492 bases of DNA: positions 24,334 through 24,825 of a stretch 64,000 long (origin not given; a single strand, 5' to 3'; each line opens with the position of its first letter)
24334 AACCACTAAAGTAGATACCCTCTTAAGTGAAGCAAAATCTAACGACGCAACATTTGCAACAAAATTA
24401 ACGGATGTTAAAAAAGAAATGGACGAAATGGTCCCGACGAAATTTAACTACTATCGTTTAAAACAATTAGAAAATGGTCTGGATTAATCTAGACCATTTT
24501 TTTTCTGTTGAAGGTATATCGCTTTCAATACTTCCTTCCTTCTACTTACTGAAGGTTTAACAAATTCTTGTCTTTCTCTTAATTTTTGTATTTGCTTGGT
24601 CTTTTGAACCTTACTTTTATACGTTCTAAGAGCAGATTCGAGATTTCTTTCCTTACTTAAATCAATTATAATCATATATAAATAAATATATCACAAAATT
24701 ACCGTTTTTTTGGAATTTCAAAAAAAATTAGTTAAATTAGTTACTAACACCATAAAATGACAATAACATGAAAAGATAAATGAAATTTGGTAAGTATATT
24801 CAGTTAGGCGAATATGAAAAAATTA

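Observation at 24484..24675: Ribosomal protein bS21 embedded antisense inside the head-gene module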

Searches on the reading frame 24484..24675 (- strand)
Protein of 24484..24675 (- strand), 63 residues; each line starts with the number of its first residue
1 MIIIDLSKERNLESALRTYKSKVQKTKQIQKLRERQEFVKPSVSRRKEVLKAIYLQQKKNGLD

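Call 3: search_protein_families(library=pfam, proteins=[window:24484-24675:-], max_evalue=10)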
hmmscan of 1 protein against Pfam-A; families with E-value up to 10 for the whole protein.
window:24484-24675:- (63 aa): 2 families
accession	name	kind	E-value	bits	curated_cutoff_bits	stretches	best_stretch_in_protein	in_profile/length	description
PF01165.25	Ribosomal_S21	-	1.4e-11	44.3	27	1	7-54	5-52/55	Ribosomal protein S21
PF04783.17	DUF630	-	0.02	15.5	27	1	20-48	5-33/59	Protein of unknown function (DUF630)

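Call 4: search_protein_families(library=ncbifam, proteins=[window:24484-24675:-], max_evalue=10)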
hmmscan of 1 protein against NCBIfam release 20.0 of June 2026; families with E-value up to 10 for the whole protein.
window:24484-24675:- (63 aa): 4 families
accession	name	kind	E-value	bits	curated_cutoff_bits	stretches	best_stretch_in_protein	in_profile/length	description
TIGR00030.1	S21p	equivalog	5.1e-08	32.6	28.95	1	8-58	6-57/58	30S ribosomal protein S21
NF000642.1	PRK00024.1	equivalog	0.045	13.4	180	1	12-60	74-123/212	RadC family protein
TIGR00608.1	radc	subfamily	0.066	13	133.85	1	13-59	81-128/218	RadC family protein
NF005918.0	PRK07914.1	equivalog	0.12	11.9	420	1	9-47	108-146/321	hypothetical protein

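Call 5: search_protein_families(library=phrogs, proteins=[window:24484-24675:-], max_evalue=10)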
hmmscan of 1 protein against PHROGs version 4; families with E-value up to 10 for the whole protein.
window:24484-24675:- (63 aa): 5 families
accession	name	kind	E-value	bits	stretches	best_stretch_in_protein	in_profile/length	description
phrog_21469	-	moron, auxiliary metabolic gene and host takeover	7.1e-06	27.1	1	1-59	1-59/71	ribosomal protein S21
phrog_27093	-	unknown function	0.029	15.7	1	18-58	30-70/88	-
phrog_25651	-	moron, auxiliary metabolic gene and host takeover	0.11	13.5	1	19-62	79-121/166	membrane protein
phrog_26631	-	unknown function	0.2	12.4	1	2-31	13-42/59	-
phrog_38165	-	unknown function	0.26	12.1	1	3-24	34-55/57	-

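Call 7: search_dna_similar(query=window:24484-24675:-, collection=phages, mode=protein, max_rows=40, max_evalue=0.001)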
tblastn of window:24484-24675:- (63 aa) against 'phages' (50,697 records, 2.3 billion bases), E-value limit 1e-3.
Records with a match: 6; places in all: 6; records where one place covers at least 80% of the query: 5.
Best place of each record, by identity: <60% 6.
By first word of the organism name: uncultured 5; Bacteriophage 1.
By host as written in the record: - 6.
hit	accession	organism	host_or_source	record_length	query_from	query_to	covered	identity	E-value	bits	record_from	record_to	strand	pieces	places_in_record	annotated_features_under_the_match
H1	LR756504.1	uncultured phage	metagenomic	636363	1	58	92%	48.3%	4e-7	50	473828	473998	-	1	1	record has no annotation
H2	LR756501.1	uncultured phage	metagenomic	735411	1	56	89%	50.0%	6e-11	61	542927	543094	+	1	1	record has no annotation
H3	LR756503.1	uncultured phage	metagenomic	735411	1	56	89%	50.0%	6e-11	61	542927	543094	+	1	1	record has no annotation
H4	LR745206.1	uncultured phage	metagenomic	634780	1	60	95%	45.0%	9e-7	49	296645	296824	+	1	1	record has no annotation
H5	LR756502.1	uncultured phage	metagenomic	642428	1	58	92%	41.4%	7e-7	49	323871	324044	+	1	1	record has no annotation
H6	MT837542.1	Bacteriophage sp.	human fecal samples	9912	1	46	73%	47.8%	2e-6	47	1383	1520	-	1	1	record has no annotation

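Call 14: find_homologous_proteins(query=window:24484-24675:-, max_evalue=0.001)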
Query window:24484-24675:- (63 aa): 624 proteins with E <= 0.001 among 624 candidates; the best 120 are listed.
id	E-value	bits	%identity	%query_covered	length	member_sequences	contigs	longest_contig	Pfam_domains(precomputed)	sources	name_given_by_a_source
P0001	6.7e-30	118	100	100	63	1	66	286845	PF01165.26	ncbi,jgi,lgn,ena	jgi:small subunit ribosomal protein S21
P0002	1.8e-29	117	98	100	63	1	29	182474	PF01165.26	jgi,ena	jgi:small subunit ribosomal protein S21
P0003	2.8e-29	116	98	100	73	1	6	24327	PF01165.26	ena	-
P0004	3.4e-29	116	98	100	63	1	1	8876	PF01165.26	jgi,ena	jgi:small subunit ribosomal protein S21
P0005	3.7e-29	116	98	100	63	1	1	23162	PF01165.26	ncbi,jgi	jgi:small subunit ribosomal protein S21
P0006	5.0e-29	115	98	100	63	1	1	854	PF01165.26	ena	-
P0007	5.8e-29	115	97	100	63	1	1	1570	PF01165.26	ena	-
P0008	5.9e-29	115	97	100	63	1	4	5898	PF01165.26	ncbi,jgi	jgi:small subunit ribosomal protein S21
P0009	6.3e-29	115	98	100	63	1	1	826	PF01165.26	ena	-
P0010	1.4e-28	114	95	100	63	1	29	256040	PF01165.26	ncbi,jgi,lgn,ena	jgi:small subunit ribosomal protein S21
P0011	4.1e-28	112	94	100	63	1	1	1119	PF01165.26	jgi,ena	jgi:small subunit ribosomal protein S21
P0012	3.6e-27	109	92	100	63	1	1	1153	PF01165.26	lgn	-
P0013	7.2e-27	109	90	100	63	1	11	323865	PF01165.26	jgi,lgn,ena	jgi:small subunit ribosomal protein S21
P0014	9.3e-27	108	90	100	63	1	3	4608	PF01165.26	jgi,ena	jgi:small subunit ribosomal protein S21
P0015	9.4e-27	108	90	100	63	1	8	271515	PF01165.26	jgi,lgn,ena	jgi:small subunit ribosomal protein S21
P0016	2.1e-26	107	89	100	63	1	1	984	PF01165.26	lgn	-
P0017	2.2e-26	107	89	100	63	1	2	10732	PF01165.26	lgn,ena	-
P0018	2.2e-26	107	89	100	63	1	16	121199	PF01165.26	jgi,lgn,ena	jgi:small subunit ribosomal protein S21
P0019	2.2e-26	107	89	100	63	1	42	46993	PF01165.26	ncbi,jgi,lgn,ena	jgi:small subunit ribosomal protein S21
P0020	2.3e-26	107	93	90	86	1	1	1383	PF01165.26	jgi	-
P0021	2.3e-26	107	89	100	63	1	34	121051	PF01165.26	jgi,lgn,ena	jgi:small subunit ribosomal protein S21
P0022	2.4e-26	107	89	100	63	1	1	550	PF01165.26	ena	-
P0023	2.5e-26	107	90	100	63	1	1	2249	PF01165.26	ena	-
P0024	2.8e-26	107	89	100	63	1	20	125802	PF01165.26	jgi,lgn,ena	jgi:small subunit ribosomal protein S21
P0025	3.0e-26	107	87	100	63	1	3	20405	PF01165.26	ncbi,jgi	-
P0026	6.0e-26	106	87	100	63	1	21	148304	PF01165.26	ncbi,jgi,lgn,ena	jgi:small subunit ribosomal protein S21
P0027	6.5e-26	106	87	100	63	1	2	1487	PF01165.26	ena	-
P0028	6.6e-26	106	87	100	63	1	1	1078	PF01165.26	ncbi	-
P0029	6.8e-26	105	91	90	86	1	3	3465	PF01165.26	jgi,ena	jgi:small subunit ribosomal protein S21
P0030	7.0e-26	105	87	100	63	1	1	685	PF01165.26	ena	-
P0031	7.1e-26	105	87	100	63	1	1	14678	PF01165.26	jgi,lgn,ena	jgi:small subunit ribosomal protein S21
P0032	7.4e-26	105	89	100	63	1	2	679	PF01165.26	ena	-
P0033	7.4e-26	105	87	100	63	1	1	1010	PF01165.26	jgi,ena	-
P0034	7.5e-26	105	87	100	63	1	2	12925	PF01165.26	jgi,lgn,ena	jgi:small subunit ribosomal protein S21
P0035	7.9e-26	105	87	100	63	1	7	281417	PF01165.26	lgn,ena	-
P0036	8.5e-26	105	86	100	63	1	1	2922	PF01165.26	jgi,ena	jgi:small subunit ribosomal protein S21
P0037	9.4e-26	105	87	100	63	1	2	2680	PF01165.26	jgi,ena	jgi:small subunit ribosomal protein S21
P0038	9.5e-26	105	87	100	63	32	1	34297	PF01165.26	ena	-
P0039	1.2e-25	105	87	100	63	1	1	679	PF01165.26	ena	-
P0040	1.2e-25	105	87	100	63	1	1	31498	PF01165.26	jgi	jgi:small subunit ribosomal protein S21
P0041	1.4e-25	105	86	100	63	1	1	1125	PF01165.26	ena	-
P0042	1.4e-25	105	86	100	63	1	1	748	PF01165.26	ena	-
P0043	1.4e-25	105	86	100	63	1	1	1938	PF01165.26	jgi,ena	jgi:small subunit ribosomal protein S21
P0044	1.4e-25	105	86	100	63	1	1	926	PF01165.26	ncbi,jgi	jgi:small subunit ribosomal protein S21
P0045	1.4e-25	104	89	98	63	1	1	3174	PF01165.26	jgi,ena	-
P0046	1.5e-25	104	87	100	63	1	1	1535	PF01165.26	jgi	-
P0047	1.7e-25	104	86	100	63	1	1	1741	PF01165.26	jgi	-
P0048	1.8e-25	104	86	100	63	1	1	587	PF01165.26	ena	-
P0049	1.9e-25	104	86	100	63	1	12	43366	PF01165.26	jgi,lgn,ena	jgi:small subunit ribosomal protein S21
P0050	2.0e-25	104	86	100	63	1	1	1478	PF01165.26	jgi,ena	jgi:small subunit ribosomal protein S21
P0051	2.0e-25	104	90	100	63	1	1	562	PF01165.26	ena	-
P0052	2.0e-25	104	86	100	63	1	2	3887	PF01165.26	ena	-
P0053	2.1e-25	104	87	100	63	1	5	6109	PF01165.26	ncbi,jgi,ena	jgi:small subunit ribosomal protein S21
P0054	2.7e-25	104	86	100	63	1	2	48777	PF01165.26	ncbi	-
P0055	2.8e-25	104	84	100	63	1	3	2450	PF01165.26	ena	-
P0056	3.2e-25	103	84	100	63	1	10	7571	PF01165.26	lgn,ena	-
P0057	3.4e-25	103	84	100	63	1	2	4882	PF01165.26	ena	-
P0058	3.5e-25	103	85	98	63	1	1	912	PF01165.26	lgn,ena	-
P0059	3.7e-25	103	95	94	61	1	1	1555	PF01165.26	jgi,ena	-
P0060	3.7e-25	103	86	100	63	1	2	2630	PF01165.26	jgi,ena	jgi:small subunit ribosomal protein S21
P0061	3.8e-25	103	86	100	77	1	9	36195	PF01165.26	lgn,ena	-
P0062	4.0e-25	103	86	100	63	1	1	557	PF01165.26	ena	-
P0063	4.3e-25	103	87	98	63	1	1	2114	PF01165.26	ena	-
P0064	4.5e-25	103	86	100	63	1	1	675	PF01165.26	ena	-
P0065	4.5e-25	103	81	100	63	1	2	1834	PF01165.26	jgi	jgi:small subunit ribosomal protein S21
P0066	5.5e-25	103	87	100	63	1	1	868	PF01165.26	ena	-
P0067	6.1e-25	103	86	100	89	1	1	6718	PF01165.26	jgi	jgi:small subunit ribosomal protein S21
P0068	6.6e-25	102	80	94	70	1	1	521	PF01165.26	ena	-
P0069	6.9e-25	102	84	100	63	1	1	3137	PF01165.26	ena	-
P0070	7.9e-25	102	84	100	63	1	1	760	PF01165.26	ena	-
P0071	8.0e-25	102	84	100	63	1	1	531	PF01165.26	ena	-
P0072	8.6e-25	102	80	94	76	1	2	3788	PF01165.26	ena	-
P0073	8.6e-25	102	80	94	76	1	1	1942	PF01165.26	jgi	-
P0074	8.6e-25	102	81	100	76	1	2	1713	PF01165.26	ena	-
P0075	8.6e-25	102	81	100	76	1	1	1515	PF01165.26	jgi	-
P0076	9.5e-25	102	84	100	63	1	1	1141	PF01165.26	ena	-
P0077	9.5e-25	102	86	100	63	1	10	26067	PF01165.26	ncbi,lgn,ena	-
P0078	9.7e-25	102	86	100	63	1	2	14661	PF01165.26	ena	-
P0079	1.1e-24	102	86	100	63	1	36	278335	PF01165.26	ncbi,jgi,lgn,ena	jgi:small subunit ribosomal protein S21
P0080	1.1e-24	102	87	98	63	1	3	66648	PF01165.26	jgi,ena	jgi:small subunit ribosomal protein S21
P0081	1.2e-24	102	84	100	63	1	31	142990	PF01165.26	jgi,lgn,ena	jgi:small subunit ribosomal protein S21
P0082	1.2e-24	102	86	100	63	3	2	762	PF01165.26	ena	-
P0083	1.4e-24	101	84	100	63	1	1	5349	PF01165.26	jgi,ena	jgi:small subunit ribosomal protein S21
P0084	1.5e-24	101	86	100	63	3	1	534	PF01165.26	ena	-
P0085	1.6e-24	101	84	100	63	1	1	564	PF01165.26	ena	-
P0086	1.6e-24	101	85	98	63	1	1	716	PF01165.26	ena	-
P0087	1.7e-24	101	84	100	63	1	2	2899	PF01165.26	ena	-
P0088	1.8e-24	101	81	100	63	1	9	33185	PF01165.26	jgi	jgi:small subunit ribosomal protein S21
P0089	1.9e-24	101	79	100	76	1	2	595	PF01165.26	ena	-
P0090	1.9e-24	101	83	100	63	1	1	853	PF01165.26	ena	-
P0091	2.1e-24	101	86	100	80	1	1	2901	PF01165.26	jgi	-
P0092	2.2e-24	101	81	100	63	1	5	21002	PF01165.26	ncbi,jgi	jgi:small subunit ribosomal protein S21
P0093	2.3e-24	101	86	100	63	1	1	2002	PF01165.26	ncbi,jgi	jgi:small subunit ribosomal protein S21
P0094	2.6e-24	101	81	100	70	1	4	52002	PF01165.26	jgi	-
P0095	2.7e-24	101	86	100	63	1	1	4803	PF01165.26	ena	-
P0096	2.7e-24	100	81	100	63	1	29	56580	PF01165.26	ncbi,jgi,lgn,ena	jgi:small subunit ribosomal protein S21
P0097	2.8e-24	100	84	100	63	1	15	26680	PF01165.26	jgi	jgi:small subunit ribosomal protein S21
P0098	3.0e-24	100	86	100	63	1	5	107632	PF01165.26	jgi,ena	jgi:small subunit ribosomal protein S21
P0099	3.1e-24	100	83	100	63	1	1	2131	PF01165.26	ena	-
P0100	3.2e-24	100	86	100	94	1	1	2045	PF01165.26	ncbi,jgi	jgi:small subunit ribosomal protein S21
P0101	3.3e-24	100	84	100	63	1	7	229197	PF01165.26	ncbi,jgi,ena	jgi:small subunit ribosomal protein S21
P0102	3.3e-24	100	86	100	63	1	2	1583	PF01165.26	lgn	-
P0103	3.4e-24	100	81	100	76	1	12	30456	PF01165.26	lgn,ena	-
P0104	3.5e-24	100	84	100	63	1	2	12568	PF01165.26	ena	-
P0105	3.6e-24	100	84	100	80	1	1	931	PF01165.26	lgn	-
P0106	3.8e-24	100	78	94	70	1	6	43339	PF01165.26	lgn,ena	-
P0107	3.9e-24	100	84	100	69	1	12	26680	PF01165.26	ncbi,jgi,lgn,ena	-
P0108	4.4e-24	100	83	100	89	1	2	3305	PF01165.26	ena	-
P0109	4.5e-24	100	84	100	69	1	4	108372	PF01165.26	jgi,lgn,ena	-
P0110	4.6e-24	100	83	100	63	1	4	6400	PF01165.26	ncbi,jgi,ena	jgi:small subunit ribosomal protein S21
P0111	4.8e-24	100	83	100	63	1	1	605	PF01165.26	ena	-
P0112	4.9e-24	100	78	94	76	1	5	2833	PF01165.26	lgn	-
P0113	5.0e-24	100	86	100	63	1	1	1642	PF01165.26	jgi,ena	jgi:small subunit ribosomal protein S21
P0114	5.0e-24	100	81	100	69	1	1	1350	PF01165.26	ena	-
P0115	5.1e-24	100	83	100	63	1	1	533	PF01165.26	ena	-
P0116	5.5e-24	100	81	100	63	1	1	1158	PF01165.26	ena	-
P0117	5.5e-24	100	81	100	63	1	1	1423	PF01165.26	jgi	jgi:small subunit ribosomal protein S21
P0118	5.6e-24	100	86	100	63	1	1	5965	PF01165.26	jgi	jgi:small subunit ribosomal protein S21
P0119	5.8e-24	99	81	94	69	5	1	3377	PF01165.26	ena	-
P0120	5.9e-24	99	83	100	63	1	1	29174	PF01165.26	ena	-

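Call 15: find_encoding_contigs(protein=P0001, flank=6000, max_places=8)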
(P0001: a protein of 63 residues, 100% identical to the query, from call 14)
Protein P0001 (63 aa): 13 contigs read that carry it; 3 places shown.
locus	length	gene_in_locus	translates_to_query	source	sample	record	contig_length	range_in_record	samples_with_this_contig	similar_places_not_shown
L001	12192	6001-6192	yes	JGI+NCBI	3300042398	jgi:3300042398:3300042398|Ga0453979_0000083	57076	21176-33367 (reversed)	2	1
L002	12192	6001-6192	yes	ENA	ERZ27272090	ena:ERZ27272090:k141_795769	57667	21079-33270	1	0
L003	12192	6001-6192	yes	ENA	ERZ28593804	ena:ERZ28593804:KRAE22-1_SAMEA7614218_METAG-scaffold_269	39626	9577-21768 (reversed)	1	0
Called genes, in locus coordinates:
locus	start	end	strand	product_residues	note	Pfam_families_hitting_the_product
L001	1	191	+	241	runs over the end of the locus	-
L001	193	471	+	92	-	PF01329:Pterin_4a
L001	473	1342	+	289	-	PF19197:DUF5872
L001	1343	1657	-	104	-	-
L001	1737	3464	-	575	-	PF07068:Gp23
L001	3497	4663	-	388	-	-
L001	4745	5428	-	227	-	PF03420:Peptidase_S77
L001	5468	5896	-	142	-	-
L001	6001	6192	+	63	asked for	PF01165:Ribosomal_S21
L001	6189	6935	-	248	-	-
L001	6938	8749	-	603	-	PF07230:Portal_T4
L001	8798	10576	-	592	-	PF03237:Terminase_6N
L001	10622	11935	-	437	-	-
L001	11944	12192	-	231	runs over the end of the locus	-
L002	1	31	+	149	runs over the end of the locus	-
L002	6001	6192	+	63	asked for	PF01165:Ribosomal_S21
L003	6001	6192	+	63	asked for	PF01165:Ribosomal_S21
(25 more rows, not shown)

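Call 16: list_cluster_members(proteins=[P0001, P0010, P0013, P0079])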
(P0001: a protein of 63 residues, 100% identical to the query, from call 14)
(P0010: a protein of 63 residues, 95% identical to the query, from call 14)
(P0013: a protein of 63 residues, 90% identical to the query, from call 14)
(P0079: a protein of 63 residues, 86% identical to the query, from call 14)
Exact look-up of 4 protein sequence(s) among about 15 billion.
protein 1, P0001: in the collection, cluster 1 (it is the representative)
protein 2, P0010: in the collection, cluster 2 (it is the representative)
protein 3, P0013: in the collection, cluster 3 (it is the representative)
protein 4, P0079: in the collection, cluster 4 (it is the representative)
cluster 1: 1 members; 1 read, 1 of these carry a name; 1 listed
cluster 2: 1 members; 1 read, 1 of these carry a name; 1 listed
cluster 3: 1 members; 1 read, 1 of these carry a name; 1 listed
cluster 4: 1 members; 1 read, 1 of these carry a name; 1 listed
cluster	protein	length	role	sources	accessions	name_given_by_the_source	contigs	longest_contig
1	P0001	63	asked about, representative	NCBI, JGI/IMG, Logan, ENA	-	small subunit ribosomal protein S21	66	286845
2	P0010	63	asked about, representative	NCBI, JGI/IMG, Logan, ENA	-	small subunit ribosomal protein S21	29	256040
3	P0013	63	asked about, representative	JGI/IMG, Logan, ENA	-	small subunit ribosomal protein S21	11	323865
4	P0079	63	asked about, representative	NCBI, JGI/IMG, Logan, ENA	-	small subunit ribosomal protein S21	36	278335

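Call 22: search_solved_structures(query=window:24484-24675:-, max_evalue=0.01, show_alignments=3)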
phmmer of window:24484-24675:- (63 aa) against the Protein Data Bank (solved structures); distinct sequences matched with E-value up to 0.01: 9.
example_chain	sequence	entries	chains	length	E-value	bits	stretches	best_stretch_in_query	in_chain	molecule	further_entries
9i5v_9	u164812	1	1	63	1.1e-11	47.2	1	1-58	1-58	Small ribosomal subunit protein bS21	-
7jil_z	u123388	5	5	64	3.6e-11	45.6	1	1-62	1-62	30S ribosomal protein S21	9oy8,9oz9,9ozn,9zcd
6fxc_Au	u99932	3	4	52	1.6e-05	28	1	7-48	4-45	30S ribosomal protein S21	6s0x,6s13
5nd8_u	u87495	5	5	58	2.7e-05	27.4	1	7-49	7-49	30S ribosomal protein S21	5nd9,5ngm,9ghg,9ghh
5myj_AU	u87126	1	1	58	7e-05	26.1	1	7-48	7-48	30S ribosomal protein S21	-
7qv1_b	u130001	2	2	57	0.00019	24.7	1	7-48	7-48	30S ribosomal protein S21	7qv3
28nt_u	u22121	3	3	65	0.0029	21.1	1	8-60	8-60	Small ribosomal subunit protein bS21B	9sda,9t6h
8fmw_U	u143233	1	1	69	0.0061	20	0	1-56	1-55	30S ribosomal protein S21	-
9hig_U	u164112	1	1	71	0.0083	19.6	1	3-59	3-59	Small ribosomal subunit protein bS21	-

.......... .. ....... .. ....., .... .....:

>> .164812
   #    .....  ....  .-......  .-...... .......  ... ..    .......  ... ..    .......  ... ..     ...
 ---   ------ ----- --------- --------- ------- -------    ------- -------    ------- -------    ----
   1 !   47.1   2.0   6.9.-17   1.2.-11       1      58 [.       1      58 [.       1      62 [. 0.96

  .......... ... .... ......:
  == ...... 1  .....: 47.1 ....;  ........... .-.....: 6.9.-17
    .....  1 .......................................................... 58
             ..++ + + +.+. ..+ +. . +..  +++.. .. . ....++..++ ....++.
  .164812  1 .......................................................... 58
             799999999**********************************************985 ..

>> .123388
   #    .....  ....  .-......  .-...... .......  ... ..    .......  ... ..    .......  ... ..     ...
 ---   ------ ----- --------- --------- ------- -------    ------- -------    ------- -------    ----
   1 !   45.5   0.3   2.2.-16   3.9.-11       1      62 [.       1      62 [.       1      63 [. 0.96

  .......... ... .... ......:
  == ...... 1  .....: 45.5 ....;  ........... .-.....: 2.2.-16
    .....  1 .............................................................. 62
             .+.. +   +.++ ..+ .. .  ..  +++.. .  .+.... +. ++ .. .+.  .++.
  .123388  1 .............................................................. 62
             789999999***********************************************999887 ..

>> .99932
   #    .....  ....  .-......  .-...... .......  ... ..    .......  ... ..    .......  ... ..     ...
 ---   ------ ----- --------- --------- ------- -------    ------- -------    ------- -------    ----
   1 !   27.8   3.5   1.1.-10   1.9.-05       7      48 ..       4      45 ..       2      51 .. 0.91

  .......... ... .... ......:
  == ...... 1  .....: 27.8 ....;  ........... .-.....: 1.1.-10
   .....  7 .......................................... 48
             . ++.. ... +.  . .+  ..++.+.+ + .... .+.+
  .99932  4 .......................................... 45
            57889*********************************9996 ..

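Call 29: find_related_loci(query=window:24484-24675:-, collection=viral_contigs, flank=6000)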
Query window:24484-24675:- (63 aa) in viral_contigs; peptide patterns used: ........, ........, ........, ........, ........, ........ (x = any residue, [..] = any of these).
346 stretches matched a pattern; 308 encode a relative of the query (tblastn E <= 1e-3); the best 80 are kept; 80 distinct loci.
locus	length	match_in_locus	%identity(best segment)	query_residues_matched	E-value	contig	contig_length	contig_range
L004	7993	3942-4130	95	1-63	3e-35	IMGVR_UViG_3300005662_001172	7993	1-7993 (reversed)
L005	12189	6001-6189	90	1-63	1e-33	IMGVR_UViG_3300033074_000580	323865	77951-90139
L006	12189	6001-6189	87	1-63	3e-32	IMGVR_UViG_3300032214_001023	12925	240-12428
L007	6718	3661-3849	86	1-63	6e-32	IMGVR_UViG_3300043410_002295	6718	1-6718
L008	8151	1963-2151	86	1-63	1e-31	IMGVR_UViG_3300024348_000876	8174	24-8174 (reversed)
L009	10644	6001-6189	86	1-63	2e-31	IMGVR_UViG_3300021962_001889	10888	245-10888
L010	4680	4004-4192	86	1-63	2e-31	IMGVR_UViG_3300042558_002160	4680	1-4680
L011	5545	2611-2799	86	1-63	2e-31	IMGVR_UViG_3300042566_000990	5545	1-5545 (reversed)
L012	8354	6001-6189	86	1-63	2e-31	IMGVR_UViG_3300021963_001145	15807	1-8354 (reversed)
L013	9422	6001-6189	81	1-63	7e-31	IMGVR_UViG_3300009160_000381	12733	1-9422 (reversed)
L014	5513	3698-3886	84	1-63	5e-31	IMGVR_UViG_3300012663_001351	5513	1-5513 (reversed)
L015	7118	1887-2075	81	1-63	7e-31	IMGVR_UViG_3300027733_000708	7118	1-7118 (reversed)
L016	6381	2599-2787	81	1-63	7e-31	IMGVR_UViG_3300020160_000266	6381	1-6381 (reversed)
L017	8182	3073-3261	84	1-63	4e-31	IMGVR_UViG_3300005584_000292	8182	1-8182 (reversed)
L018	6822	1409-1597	84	1-63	6e-31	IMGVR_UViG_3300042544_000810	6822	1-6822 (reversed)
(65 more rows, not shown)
